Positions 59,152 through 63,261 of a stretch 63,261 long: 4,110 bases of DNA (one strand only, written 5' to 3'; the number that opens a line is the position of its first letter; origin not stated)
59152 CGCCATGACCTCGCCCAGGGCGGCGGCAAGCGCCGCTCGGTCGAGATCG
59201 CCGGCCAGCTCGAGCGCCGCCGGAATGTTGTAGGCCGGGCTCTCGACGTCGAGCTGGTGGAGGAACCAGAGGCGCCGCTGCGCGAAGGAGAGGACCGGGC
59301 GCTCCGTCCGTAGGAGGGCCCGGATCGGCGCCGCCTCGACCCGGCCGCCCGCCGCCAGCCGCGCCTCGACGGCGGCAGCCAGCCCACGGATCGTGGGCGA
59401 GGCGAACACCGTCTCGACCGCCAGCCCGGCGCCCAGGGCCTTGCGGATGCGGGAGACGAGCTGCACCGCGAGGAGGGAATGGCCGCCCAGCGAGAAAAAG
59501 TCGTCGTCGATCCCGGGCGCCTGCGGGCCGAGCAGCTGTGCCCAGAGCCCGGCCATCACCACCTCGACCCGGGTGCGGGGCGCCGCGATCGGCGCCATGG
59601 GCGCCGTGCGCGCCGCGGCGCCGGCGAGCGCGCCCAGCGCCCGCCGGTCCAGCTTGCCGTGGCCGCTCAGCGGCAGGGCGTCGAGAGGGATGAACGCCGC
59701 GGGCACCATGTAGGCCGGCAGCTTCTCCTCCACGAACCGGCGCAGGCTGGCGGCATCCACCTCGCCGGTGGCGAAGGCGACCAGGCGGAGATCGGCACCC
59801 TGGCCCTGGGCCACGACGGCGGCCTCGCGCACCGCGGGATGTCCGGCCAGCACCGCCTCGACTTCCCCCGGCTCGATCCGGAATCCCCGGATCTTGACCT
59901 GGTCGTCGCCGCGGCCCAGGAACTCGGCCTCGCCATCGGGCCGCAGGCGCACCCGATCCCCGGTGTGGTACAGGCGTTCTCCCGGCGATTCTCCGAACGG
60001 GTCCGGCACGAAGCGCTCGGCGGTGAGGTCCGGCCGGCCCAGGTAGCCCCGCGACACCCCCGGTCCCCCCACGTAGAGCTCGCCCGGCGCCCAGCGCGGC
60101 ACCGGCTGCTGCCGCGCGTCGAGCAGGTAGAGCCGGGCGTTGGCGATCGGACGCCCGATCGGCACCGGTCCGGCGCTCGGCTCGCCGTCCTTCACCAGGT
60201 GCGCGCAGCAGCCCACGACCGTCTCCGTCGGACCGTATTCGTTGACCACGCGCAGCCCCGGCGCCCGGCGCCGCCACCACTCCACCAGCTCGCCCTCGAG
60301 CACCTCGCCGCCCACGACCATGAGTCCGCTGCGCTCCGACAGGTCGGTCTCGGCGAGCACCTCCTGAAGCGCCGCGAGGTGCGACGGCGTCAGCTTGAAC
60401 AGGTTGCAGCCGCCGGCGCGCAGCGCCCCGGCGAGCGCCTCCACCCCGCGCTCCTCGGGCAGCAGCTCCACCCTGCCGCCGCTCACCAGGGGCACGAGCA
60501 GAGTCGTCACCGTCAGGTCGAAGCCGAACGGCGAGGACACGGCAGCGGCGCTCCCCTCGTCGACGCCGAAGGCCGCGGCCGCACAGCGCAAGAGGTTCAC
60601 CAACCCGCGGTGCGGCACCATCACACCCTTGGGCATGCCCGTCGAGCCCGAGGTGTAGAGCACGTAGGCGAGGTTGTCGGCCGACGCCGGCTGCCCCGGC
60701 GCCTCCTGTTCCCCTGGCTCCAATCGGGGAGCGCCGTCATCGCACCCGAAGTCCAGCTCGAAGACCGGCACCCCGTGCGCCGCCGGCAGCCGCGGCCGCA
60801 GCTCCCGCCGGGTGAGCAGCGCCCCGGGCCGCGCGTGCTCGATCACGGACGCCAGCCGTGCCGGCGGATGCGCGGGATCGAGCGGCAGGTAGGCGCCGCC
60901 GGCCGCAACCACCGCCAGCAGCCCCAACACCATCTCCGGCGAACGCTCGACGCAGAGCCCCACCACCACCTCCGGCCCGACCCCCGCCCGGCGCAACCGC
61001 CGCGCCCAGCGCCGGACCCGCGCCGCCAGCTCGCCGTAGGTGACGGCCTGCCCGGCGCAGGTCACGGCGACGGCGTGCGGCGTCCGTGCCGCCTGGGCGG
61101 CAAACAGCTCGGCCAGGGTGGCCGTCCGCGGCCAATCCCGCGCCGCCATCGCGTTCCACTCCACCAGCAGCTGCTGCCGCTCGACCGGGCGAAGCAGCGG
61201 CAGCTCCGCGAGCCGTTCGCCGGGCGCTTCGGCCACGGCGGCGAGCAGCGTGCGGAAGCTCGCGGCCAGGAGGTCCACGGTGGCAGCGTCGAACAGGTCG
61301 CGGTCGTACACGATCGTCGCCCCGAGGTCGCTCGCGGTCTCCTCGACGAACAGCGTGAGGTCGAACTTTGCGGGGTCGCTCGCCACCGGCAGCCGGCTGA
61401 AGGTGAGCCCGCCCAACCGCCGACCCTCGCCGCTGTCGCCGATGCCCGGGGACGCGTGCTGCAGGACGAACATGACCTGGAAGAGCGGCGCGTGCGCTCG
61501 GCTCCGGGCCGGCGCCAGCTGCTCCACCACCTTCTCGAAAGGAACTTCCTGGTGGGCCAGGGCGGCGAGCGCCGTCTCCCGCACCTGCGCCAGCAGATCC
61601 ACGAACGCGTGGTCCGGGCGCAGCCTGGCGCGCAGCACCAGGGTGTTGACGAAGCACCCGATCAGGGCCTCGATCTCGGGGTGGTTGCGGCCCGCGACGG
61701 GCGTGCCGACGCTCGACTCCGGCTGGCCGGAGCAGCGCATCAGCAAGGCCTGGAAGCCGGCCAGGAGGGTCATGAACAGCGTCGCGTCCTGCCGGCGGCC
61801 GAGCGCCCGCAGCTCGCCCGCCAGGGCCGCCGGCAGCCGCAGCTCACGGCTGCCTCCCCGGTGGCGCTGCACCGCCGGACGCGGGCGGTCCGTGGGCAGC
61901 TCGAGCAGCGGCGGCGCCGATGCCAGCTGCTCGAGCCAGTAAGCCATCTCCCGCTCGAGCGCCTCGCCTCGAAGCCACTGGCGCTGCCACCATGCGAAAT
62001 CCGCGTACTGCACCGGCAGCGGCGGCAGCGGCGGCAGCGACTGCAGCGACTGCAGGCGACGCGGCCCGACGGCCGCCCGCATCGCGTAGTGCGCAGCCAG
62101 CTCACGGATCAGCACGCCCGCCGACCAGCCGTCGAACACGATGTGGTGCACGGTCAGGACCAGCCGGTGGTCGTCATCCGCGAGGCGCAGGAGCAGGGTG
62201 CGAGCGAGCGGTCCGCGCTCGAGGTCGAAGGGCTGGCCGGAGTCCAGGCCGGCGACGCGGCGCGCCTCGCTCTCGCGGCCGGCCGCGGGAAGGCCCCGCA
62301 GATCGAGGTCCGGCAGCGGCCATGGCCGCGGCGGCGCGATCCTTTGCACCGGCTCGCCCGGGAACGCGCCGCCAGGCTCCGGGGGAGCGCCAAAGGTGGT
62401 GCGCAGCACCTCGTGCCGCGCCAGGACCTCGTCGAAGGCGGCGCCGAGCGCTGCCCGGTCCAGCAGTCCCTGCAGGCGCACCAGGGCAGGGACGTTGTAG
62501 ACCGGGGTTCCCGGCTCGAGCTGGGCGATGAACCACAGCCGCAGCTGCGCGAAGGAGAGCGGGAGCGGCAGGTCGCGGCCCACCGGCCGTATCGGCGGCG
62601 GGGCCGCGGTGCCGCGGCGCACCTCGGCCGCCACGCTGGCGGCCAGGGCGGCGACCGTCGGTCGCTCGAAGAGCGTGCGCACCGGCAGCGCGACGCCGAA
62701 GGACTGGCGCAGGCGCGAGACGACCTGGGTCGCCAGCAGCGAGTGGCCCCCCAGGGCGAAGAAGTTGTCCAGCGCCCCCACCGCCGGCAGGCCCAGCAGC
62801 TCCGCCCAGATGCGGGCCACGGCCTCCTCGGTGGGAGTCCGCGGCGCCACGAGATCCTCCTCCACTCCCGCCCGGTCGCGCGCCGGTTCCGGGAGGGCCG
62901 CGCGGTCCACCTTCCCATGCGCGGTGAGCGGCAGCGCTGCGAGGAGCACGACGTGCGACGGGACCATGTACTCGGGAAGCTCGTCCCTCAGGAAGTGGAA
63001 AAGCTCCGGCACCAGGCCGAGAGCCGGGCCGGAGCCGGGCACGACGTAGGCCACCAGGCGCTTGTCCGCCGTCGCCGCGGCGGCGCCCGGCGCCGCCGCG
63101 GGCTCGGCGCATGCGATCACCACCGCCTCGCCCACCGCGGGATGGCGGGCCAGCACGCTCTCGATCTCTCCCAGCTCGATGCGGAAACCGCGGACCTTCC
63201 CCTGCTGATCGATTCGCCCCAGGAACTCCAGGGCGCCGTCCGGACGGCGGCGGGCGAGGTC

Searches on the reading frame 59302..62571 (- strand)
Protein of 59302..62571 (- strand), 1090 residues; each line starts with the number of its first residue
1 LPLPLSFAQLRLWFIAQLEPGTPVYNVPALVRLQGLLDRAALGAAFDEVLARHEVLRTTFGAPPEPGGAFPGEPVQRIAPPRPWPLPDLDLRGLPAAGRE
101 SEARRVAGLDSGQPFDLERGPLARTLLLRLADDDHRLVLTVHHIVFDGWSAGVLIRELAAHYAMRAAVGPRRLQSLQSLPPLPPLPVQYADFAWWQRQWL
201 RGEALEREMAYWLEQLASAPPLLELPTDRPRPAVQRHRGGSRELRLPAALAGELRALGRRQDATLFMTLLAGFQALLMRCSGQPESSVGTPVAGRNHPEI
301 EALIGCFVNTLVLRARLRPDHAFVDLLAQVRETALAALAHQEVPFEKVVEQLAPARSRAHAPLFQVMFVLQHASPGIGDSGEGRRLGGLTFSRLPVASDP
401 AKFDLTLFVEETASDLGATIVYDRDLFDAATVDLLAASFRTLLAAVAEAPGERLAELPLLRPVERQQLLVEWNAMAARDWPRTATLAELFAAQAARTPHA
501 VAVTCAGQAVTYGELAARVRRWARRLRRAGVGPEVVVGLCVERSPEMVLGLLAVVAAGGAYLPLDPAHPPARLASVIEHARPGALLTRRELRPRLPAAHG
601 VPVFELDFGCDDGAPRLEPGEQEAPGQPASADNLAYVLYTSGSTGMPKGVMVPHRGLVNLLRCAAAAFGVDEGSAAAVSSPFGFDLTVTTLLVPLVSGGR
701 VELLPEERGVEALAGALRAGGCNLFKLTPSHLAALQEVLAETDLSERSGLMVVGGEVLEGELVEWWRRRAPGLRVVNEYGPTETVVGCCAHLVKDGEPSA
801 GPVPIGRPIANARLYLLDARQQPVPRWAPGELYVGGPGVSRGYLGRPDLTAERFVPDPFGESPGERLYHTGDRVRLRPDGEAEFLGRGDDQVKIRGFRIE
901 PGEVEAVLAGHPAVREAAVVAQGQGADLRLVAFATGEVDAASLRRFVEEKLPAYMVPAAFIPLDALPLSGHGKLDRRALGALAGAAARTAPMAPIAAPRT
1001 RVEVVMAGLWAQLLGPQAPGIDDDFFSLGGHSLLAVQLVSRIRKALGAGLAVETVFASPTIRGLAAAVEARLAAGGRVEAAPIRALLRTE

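Call 7: search_protein_families(library=pfam, proteins=[window:59302-62571:-], max_evalue=0.001)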
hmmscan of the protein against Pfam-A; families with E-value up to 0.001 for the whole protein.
window:59302-62571:- (1090 aa): 4 families
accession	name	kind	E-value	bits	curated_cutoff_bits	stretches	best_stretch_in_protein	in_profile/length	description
PF00668.25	Condensation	-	1.1e-97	328.1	30.6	1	3-469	5-456/456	Condensation domain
PF00501.34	AMP-binding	-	2e-82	277.4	29.9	1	490-844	1-384/384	AMP-binding enzyme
PF00550.31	PP-binding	-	6.7e-15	55.5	20.8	1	1008-1068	5-67/67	Phosphopantetheine attachment site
PF13193.12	AMP-binding_C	-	1.1e-11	45.9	24.5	1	903-973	1-76/76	AMP-binding enzyme C-terminal domain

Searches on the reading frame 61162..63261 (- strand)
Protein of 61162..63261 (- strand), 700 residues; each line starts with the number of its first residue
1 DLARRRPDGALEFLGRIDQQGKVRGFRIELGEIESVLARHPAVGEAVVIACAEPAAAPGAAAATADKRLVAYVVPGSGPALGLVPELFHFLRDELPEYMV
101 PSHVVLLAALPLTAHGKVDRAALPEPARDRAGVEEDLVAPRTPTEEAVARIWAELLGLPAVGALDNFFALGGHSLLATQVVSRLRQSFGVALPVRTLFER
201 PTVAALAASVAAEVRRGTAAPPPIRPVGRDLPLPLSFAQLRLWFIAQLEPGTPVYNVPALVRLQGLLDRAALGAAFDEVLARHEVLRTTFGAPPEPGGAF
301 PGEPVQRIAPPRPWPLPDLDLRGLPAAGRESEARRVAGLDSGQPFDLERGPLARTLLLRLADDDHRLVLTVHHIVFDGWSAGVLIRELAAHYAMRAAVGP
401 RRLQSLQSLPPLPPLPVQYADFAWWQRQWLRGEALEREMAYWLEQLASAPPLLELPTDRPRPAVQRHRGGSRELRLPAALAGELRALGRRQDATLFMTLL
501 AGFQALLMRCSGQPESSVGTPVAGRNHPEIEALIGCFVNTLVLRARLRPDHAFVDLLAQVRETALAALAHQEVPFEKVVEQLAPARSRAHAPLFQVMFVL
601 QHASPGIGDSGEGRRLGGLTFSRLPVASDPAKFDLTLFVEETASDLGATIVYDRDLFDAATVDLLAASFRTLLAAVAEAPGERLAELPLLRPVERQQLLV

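Call 54: find_related_loci(query=window:61162-63261:-, collection=metagenome_contigs, flank=10000)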
Query window:61162-63261:- (700 aa) in metagenome_contigs; peptide patterns used: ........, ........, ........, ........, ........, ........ (x = any residue, [..] = any of these).
600 stretches matched a pattern (row limit reached: there are more); 572 encode a relative of the query (tblastn E <= 1e-3); the best 80 are kept; 78 distinct loci.
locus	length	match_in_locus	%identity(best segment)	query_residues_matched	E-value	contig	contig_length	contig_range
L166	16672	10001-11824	61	83-698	0e+0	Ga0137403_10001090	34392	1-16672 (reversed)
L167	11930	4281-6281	51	1-700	0e+0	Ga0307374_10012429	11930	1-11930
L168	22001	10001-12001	53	1-700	0e+0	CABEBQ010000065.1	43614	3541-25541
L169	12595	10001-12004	55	1-700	0e+0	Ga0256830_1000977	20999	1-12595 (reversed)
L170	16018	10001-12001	50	1-700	0e+0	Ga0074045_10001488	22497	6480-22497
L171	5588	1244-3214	51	1-689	0e+0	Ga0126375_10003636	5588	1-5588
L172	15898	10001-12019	53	1-700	0e+0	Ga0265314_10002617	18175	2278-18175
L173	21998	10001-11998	51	1-700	0e+0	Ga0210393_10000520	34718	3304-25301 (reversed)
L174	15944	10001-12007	51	1-700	0e+0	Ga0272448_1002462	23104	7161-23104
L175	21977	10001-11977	56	1-699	0e+0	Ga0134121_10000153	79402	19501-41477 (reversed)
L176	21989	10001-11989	54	1-699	0e+0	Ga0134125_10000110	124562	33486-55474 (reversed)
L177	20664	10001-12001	53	1-700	0e+0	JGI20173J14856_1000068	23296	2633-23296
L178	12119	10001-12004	48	1-700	0e+0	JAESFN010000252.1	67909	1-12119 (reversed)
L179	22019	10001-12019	52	1-700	0e+0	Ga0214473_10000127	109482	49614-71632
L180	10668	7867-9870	50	1-700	0e+0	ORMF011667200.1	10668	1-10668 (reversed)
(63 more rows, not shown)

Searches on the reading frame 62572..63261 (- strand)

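Call 8: search_protein_families(library=pfam, proteins=[window:62572-63261:-], max_evalue=0.001)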
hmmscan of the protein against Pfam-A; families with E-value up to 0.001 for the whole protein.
window:62572-63261:- (230 aa): 2 families
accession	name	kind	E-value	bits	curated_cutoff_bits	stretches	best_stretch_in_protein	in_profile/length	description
PF00550.31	PP-binding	-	2.4e-18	66.6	20.8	1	147-208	2-65/67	Phosphopantetheine attachment site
PF13193.12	AMP-binding_C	-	6.1e-15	56.3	24.5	1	32-117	1-76/76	AMP-binding enzyme C-terminal domain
